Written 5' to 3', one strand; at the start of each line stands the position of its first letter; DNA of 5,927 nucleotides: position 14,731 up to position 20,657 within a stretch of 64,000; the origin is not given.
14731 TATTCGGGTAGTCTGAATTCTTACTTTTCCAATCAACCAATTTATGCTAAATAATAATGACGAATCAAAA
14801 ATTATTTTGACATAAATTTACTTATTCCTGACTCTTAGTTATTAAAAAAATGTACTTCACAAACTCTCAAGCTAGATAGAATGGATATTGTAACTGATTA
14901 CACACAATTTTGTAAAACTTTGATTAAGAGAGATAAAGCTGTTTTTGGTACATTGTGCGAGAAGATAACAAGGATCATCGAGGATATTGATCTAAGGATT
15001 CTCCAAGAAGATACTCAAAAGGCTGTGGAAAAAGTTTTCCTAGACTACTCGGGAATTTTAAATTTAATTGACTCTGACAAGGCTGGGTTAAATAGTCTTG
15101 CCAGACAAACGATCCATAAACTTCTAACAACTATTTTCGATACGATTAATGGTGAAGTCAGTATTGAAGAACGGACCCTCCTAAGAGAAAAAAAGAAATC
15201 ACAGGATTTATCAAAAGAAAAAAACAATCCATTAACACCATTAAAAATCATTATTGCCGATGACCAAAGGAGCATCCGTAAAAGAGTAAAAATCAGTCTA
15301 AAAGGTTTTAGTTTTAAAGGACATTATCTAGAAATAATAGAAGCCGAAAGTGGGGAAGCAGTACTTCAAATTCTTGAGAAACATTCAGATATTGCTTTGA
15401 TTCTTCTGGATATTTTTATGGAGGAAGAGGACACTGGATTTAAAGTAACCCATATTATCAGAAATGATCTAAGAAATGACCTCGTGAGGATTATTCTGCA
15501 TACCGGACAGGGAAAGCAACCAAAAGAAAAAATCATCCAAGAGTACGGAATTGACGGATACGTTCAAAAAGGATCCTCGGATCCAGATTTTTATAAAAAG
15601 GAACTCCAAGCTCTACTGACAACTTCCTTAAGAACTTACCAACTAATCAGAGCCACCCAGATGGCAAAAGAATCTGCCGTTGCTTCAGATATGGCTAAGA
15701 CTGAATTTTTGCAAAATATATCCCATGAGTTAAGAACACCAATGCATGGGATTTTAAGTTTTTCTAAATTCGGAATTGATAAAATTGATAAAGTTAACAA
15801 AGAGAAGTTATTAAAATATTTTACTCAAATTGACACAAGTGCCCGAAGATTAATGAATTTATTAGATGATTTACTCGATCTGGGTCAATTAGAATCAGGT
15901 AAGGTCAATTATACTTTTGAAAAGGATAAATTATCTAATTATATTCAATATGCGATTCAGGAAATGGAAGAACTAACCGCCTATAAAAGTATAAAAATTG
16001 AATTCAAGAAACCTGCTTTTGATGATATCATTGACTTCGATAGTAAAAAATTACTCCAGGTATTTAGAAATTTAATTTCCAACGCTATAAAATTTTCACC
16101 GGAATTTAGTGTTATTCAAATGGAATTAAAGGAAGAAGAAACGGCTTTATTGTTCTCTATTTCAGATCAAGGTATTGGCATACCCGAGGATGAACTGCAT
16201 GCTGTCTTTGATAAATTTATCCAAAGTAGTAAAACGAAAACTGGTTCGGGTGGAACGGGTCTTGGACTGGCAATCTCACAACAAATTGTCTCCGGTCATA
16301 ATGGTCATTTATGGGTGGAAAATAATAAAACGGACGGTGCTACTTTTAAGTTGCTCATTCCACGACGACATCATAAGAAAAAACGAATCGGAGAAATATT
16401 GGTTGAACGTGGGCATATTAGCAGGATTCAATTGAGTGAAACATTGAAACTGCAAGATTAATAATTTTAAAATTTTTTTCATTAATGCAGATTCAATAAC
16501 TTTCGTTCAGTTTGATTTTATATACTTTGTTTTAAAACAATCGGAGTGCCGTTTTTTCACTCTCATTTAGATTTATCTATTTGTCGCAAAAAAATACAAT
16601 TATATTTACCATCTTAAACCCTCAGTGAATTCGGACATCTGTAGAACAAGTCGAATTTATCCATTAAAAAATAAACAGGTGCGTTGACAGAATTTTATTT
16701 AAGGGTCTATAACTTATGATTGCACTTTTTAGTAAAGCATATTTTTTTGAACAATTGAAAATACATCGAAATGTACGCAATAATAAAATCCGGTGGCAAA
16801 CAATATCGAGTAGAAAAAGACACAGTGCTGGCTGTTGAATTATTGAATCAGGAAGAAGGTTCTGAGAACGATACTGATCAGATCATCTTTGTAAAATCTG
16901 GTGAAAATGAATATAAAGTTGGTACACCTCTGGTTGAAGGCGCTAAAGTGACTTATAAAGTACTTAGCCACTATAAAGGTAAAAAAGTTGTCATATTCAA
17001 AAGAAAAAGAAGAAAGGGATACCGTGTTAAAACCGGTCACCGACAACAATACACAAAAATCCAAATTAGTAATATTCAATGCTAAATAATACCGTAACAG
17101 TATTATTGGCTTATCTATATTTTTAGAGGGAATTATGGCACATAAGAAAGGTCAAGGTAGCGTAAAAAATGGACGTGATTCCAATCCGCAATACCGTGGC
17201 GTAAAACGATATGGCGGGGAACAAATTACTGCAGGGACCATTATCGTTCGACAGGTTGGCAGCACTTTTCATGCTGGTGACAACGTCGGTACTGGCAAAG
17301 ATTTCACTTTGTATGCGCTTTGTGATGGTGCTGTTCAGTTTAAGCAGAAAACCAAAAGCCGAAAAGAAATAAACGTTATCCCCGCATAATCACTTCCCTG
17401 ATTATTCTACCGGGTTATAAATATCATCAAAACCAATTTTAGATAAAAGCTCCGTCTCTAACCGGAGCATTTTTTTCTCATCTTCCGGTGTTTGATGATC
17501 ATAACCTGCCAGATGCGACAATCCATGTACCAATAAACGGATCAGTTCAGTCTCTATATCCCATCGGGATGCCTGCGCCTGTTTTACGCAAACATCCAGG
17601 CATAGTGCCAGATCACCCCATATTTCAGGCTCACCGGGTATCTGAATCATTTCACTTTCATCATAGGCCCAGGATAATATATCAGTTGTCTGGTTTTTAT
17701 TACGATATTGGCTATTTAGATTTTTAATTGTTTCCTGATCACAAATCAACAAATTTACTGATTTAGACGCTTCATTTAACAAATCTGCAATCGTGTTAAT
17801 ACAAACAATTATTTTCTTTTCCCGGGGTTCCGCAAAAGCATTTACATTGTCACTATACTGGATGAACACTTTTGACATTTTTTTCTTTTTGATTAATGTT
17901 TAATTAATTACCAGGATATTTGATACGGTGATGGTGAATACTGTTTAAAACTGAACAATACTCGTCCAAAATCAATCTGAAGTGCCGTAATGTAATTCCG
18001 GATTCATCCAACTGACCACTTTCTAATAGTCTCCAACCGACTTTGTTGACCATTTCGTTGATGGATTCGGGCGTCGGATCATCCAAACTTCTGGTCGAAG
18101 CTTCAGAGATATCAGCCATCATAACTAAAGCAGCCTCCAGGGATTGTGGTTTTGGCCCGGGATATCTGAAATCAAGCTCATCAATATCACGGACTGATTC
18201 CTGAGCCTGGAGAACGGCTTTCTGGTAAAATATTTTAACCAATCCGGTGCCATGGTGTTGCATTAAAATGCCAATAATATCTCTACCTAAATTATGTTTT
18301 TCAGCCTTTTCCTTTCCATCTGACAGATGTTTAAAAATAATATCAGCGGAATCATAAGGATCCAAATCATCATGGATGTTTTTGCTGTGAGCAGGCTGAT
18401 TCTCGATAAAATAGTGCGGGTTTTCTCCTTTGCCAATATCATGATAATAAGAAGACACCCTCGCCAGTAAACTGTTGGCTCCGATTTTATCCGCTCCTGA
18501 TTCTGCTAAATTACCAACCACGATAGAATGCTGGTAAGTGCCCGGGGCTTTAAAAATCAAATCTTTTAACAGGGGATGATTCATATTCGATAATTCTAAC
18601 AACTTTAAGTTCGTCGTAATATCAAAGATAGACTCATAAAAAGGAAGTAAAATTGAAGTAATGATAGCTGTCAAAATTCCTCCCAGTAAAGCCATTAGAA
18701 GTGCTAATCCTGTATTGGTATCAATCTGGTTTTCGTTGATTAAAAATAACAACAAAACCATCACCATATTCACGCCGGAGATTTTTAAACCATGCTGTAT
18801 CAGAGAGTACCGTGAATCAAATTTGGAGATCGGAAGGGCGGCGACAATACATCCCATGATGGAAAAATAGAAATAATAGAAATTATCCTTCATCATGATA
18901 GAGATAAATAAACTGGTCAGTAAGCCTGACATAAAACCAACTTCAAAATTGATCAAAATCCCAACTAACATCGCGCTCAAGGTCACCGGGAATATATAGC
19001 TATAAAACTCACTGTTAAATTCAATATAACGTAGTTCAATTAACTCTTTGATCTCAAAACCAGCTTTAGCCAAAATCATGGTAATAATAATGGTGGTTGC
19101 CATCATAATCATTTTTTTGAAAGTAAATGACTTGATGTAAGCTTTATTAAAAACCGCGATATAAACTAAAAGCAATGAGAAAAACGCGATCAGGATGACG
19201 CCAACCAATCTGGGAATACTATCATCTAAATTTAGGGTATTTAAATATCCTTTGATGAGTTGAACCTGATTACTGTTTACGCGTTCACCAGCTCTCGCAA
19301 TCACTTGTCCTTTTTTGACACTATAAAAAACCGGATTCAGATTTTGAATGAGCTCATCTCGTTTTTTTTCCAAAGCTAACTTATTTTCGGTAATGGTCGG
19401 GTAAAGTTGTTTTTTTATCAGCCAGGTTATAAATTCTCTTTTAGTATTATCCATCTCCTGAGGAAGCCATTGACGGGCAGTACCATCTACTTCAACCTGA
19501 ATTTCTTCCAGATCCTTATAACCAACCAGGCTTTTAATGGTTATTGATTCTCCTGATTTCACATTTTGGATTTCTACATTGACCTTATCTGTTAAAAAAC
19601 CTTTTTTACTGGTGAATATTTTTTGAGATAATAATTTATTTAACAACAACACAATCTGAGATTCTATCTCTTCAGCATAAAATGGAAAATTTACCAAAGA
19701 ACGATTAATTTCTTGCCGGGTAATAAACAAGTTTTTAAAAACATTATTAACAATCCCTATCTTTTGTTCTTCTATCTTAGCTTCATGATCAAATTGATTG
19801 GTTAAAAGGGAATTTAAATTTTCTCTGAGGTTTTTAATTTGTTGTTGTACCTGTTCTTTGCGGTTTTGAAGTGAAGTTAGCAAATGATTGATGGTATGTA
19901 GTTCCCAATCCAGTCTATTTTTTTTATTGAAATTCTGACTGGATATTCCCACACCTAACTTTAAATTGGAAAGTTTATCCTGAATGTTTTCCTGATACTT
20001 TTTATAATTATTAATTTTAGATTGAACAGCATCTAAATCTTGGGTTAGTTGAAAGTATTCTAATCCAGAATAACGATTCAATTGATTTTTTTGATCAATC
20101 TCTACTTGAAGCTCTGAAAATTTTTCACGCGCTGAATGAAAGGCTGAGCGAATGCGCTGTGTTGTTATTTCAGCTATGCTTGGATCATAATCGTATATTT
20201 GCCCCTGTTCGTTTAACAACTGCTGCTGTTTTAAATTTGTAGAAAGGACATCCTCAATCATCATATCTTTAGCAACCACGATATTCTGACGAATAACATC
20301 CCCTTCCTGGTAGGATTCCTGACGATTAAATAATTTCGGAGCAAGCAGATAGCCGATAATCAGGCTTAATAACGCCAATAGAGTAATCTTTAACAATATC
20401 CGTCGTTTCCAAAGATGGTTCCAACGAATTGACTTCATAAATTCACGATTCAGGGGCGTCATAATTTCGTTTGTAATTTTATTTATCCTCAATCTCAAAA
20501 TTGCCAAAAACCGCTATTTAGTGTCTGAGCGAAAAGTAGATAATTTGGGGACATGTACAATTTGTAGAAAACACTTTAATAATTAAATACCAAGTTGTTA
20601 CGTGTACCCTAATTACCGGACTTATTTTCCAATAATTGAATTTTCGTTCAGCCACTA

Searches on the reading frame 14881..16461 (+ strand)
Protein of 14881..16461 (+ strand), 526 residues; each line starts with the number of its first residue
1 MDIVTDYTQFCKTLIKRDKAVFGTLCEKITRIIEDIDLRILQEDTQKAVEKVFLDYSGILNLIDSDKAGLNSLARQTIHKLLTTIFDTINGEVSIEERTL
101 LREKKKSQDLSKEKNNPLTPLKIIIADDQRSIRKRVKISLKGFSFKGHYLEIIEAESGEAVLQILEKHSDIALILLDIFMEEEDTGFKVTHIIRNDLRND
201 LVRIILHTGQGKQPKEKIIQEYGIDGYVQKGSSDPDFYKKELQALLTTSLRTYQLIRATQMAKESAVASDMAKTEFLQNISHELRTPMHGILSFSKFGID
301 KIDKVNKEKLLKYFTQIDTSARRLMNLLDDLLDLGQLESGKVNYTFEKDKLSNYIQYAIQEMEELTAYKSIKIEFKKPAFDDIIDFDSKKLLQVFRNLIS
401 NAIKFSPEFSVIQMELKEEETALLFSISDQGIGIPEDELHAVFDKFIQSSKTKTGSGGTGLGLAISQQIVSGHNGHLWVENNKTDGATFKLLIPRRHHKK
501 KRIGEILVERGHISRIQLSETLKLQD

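Call 46: search_protein_families(library=pfam, proteins=[window:14881-16461:+], max_evalue=1e-10)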
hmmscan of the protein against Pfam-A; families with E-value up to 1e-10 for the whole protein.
window:14881-16461:+ (526 aa): 3 families
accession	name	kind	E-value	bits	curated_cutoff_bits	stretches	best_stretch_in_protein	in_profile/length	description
PF02518.31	HATPase_c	-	5.1e-27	94.9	26.4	1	387-496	2-110/111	Histidine kinase-, DNA gyrase B-, and HSP90-like ATPase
PF00512.31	HisKA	-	1e-15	57.9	26.9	1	272-340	1-66/66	His Kinase A (phospho-acceptor) domain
PF00072.30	Response_reg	-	1.7e-11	44.7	30.2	1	123-236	1-105/111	Response regulator receiver domain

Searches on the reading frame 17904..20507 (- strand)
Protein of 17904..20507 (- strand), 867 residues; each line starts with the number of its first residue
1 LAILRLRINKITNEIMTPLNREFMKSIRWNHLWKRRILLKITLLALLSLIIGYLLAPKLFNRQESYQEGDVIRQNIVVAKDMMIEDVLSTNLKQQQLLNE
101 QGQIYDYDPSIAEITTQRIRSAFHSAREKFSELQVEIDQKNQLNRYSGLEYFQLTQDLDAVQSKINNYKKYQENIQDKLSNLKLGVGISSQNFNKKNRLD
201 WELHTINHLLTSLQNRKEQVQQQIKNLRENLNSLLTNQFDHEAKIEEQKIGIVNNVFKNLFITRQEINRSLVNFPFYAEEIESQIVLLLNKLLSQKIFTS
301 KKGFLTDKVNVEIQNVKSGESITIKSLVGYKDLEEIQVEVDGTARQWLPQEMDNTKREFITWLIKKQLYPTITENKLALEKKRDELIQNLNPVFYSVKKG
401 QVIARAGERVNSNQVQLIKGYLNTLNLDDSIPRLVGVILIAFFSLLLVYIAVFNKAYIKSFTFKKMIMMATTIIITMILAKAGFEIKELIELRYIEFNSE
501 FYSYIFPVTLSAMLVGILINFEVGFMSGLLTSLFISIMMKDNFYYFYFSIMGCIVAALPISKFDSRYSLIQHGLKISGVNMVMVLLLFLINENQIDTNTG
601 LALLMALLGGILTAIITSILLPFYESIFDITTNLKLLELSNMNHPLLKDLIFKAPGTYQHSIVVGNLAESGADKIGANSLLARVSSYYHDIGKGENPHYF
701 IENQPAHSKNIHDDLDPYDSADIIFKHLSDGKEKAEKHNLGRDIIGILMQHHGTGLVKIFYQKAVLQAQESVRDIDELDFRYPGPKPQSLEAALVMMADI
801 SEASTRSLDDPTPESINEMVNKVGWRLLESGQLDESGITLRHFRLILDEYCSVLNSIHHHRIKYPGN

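Call 46: search_protein_families(library=pfam, proteins=[window:17904-20507:-], max_evalue=1e-10)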
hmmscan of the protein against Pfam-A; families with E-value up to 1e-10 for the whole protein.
window:17904-20507:- (867 aa): 3 families
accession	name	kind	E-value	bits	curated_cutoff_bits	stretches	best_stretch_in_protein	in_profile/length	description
PF07698.17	7TM-7TMR_HD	-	1.5e-33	116.8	29.4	1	437-632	9-190/190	7TM receptor with intracellular HD hydrolase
PF07697.16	7TMR-HDED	-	6.8e-22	79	27.6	1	67-420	1-219/224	7TM-HD extracellular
PF01966.28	HD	-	1.5e-12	48.2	22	1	657-803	1-115/116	HD domain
